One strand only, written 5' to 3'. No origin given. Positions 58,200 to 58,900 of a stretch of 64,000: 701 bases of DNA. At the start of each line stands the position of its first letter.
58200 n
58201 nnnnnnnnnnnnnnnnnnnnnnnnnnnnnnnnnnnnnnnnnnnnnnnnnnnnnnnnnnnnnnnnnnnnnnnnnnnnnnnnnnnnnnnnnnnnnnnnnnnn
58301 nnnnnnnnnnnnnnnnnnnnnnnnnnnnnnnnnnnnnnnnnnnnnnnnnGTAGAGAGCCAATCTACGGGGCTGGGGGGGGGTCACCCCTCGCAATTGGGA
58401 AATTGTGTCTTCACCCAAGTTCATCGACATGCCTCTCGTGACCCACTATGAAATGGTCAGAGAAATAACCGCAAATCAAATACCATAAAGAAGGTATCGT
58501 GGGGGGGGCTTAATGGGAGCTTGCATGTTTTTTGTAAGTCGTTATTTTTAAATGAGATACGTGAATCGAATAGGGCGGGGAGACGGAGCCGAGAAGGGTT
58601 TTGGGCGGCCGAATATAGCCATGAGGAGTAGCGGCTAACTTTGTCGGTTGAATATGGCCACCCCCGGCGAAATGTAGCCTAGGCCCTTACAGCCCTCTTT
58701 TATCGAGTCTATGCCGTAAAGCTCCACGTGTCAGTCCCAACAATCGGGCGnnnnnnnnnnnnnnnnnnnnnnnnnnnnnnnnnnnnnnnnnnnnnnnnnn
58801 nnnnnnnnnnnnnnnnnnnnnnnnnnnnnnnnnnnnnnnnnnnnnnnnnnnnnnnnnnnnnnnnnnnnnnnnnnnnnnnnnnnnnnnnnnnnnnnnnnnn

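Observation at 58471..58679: Candidate sigma54 promoter plus three helically phased 15-bp direct repeats next to a sigma54 activator gene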

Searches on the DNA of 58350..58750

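Call 26: search_rna_families(source=window, start=58350, end=58750, threshold=evalue, max_evalue=1)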
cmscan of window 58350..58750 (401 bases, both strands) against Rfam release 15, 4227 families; matches with E-value up to 1: 0.
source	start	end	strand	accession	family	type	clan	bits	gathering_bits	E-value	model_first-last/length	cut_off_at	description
